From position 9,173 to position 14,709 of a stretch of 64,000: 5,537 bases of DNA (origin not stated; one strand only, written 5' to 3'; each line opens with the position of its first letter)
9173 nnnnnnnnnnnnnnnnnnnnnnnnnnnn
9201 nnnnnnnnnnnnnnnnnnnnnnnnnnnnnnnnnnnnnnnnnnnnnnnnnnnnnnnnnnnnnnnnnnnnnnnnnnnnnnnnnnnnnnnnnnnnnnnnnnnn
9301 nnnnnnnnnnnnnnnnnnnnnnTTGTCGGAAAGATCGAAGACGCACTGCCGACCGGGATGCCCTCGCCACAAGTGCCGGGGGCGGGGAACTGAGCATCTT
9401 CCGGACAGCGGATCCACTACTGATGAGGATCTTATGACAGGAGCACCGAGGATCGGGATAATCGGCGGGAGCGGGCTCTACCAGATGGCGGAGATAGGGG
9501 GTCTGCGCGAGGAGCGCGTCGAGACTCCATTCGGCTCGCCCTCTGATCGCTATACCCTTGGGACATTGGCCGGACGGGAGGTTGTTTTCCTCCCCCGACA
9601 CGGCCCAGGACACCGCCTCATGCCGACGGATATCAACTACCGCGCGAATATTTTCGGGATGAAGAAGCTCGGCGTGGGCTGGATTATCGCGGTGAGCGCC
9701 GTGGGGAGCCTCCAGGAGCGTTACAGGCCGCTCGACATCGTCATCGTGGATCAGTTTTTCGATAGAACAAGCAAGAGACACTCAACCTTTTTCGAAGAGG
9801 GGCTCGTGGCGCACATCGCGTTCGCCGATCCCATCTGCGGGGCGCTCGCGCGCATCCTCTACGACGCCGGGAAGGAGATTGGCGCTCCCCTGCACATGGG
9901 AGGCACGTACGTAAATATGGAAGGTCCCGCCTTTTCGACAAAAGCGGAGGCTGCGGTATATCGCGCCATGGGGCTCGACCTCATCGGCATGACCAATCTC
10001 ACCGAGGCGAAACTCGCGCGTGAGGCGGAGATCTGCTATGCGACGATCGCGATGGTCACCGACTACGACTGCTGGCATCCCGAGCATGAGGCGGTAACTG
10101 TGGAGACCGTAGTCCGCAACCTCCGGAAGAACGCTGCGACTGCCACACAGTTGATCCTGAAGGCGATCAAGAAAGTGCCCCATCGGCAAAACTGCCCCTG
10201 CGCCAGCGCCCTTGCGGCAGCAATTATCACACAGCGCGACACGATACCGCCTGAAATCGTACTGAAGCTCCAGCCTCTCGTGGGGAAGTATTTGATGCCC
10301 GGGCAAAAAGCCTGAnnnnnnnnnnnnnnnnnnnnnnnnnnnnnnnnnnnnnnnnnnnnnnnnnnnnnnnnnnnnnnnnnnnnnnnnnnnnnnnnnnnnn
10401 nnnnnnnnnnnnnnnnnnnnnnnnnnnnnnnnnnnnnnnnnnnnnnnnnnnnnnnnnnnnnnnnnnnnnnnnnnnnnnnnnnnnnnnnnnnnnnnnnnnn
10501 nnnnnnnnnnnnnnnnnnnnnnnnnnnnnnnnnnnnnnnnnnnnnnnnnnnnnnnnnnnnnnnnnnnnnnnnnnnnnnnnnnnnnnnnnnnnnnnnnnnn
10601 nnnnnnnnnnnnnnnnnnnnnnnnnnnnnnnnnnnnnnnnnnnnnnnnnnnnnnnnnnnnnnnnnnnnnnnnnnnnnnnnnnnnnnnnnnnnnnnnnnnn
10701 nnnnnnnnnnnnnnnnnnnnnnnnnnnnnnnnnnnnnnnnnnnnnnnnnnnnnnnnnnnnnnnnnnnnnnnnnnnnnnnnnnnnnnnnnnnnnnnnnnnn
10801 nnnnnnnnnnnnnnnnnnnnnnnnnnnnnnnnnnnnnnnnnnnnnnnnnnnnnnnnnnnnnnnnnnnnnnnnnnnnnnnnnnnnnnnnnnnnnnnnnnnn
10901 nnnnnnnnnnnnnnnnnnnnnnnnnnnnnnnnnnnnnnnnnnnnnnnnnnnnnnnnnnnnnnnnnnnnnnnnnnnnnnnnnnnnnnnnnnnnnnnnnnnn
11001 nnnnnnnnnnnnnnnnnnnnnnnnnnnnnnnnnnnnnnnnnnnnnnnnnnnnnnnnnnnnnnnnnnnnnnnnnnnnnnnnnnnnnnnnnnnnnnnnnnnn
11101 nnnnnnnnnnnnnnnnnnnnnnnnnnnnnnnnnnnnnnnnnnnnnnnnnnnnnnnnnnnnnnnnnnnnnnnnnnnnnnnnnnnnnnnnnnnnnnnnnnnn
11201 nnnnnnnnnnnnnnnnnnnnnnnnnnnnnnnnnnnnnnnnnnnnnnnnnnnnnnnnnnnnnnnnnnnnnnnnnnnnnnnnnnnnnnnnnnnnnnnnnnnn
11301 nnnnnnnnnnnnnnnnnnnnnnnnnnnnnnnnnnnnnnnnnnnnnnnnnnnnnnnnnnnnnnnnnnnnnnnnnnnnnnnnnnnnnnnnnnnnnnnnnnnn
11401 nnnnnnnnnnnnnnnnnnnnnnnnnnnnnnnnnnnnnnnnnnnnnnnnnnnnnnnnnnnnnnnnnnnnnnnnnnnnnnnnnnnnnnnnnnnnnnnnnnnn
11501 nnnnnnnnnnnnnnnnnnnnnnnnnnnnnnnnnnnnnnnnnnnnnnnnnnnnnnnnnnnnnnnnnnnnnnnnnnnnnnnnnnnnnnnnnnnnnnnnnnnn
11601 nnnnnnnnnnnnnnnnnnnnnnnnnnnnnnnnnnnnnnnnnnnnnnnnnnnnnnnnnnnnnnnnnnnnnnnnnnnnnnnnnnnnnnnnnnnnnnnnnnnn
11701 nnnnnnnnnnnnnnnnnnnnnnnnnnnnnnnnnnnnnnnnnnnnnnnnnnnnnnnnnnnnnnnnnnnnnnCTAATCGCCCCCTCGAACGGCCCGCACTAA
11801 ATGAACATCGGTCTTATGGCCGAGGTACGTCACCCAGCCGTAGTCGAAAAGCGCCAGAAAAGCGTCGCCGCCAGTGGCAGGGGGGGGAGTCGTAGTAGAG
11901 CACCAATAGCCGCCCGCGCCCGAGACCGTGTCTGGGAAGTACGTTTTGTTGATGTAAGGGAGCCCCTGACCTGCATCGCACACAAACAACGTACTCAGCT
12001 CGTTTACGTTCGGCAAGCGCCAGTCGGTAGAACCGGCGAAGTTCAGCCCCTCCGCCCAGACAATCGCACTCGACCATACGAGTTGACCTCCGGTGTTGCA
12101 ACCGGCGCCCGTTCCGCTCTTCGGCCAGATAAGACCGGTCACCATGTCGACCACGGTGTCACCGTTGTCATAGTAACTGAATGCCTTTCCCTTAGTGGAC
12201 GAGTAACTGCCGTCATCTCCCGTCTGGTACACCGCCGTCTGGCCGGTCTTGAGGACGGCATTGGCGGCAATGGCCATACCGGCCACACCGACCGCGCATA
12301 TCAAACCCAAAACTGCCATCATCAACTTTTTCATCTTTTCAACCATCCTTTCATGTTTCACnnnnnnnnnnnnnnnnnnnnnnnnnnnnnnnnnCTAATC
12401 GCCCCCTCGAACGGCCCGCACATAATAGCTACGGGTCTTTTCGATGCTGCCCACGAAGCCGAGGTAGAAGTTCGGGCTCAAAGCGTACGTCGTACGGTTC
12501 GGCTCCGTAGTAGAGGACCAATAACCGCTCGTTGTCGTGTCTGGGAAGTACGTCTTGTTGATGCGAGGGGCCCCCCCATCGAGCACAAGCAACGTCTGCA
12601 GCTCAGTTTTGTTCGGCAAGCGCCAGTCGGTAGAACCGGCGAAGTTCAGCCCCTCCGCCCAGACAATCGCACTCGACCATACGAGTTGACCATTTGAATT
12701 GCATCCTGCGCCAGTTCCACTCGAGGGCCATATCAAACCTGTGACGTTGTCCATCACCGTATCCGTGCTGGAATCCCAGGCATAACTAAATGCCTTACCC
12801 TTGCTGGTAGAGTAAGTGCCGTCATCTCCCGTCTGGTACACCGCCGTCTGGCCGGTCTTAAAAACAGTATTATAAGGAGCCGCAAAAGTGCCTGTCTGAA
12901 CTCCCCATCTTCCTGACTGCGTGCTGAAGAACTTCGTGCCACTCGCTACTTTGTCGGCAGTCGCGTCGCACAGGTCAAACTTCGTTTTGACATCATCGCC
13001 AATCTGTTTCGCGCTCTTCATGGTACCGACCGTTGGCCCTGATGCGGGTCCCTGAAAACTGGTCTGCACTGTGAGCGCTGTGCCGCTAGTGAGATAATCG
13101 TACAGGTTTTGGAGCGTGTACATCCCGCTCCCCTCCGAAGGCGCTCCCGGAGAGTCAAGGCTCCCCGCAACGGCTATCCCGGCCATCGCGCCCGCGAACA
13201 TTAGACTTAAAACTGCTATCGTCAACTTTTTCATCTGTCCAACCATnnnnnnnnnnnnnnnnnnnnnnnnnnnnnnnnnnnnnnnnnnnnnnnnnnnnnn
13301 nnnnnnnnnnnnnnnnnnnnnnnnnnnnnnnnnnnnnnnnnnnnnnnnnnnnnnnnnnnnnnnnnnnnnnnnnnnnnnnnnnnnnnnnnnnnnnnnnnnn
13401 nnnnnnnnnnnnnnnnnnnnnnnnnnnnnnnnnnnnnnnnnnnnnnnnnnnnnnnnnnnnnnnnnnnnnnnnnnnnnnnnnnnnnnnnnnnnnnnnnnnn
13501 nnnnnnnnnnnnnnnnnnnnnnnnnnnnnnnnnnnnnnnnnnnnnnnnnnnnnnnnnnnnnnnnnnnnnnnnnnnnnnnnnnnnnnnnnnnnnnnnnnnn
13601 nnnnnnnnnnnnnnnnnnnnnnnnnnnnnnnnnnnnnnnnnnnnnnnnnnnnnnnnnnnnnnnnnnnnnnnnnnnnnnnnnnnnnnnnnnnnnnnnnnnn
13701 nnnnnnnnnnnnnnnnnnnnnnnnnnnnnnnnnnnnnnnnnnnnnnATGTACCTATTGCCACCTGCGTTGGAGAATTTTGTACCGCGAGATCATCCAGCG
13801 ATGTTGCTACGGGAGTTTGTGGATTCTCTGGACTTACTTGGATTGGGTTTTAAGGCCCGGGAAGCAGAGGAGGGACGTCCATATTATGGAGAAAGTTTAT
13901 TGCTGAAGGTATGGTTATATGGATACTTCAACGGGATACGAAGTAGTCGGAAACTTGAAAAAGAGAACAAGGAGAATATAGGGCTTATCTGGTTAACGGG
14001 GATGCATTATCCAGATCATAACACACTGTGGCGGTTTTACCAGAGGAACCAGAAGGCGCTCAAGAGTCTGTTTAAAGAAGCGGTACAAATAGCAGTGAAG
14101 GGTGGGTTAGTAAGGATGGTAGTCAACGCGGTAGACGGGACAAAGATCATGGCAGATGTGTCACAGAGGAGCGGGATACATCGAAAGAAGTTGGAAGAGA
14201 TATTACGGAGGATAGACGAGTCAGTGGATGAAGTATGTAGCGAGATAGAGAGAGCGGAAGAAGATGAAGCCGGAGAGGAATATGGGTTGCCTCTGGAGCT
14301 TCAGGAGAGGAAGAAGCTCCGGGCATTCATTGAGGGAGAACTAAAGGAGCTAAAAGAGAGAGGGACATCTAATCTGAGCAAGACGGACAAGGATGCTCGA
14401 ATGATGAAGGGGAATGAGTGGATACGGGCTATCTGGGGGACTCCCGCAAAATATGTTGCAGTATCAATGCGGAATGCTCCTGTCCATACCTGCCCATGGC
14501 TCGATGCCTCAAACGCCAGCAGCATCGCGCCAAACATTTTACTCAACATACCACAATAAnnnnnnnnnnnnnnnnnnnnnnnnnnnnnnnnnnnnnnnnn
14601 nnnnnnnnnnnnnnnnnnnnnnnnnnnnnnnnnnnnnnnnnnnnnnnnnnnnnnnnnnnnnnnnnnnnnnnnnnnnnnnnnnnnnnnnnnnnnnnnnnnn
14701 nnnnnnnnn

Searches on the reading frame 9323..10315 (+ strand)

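Call 33: search_protein_families(library=pfam, proteins=[window:9323-10315:+], max_evalue=0.001)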
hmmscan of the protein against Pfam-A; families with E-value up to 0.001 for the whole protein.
window:9323-10315:+ (330 aa): 1 family
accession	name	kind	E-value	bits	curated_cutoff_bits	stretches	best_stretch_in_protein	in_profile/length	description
PF01048.26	PNP_UDP_1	-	1.8e-42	145.8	25.1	1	43-282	1-232/233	Phosphorylase superfamily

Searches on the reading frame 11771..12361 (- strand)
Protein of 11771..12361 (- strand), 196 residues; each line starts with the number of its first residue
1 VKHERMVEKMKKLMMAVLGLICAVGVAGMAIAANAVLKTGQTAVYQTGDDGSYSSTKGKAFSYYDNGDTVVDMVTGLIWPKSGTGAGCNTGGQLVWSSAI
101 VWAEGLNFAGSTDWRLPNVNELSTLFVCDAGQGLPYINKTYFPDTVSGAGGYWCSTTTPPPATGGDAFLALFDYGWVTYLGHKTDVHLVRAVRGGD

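Call 33: search_protein_families(library=pfam, proteins=[window:11771-12361:-], max_evalue=0.001)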
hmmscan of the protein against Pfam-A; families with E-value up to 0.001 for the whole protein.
window:11771-12361:- (196 aa): 1 family
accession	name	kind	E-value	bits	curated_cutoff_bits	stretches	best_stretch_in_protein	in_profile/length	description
PF07603.17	Lcl_C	-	5.1e-23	82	34.9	1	69-193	2-117/117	Lcl C-terminal domain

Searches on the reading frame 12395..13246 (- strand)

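Call 33: search_protein_families(library=pfam, proteins=[window:12395-13246:-], max_evalue=0.001)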
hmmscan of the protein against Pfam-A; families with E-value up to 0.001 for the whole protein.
window:12395-13246:- (283 aa): 1 family
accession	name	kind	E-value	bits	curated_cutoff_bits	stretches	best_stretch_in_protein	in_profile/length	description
PF07603.17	Lcl_C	-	2.1e-29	102.6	34.9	1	163-280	2-117/117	Lcl C-terminal domain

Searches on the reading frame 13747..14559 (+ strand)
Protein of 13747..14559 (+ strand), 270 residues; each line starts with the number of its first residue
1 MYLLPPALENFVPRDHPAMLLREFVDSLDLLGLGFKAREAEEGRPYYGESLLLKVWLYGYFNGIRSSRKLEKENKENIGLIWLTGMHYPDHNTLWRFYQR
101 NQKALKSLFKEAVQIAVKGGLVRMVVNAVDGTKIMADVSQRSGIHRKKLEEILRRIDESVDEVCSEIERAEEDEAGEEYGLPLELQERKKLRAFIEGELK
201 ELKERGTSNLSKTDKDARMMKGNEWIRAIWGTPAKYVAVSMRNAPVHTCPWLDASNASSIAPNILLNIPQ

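Call 4: search_protein_families(library=pfam, proteins=[window:13747-14559:+], max_evalue=0.01)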
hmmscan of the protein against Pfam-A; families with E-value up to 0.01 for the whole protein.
window:13747-14559:+ (270 aa): 1 family
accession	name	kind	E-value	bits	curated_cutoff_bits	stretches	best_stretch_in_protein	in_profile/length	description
PF05598.16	DUF772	-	9.9e-17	61.2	23.1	1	43-111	1-73/74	Transposase domain (DUF772)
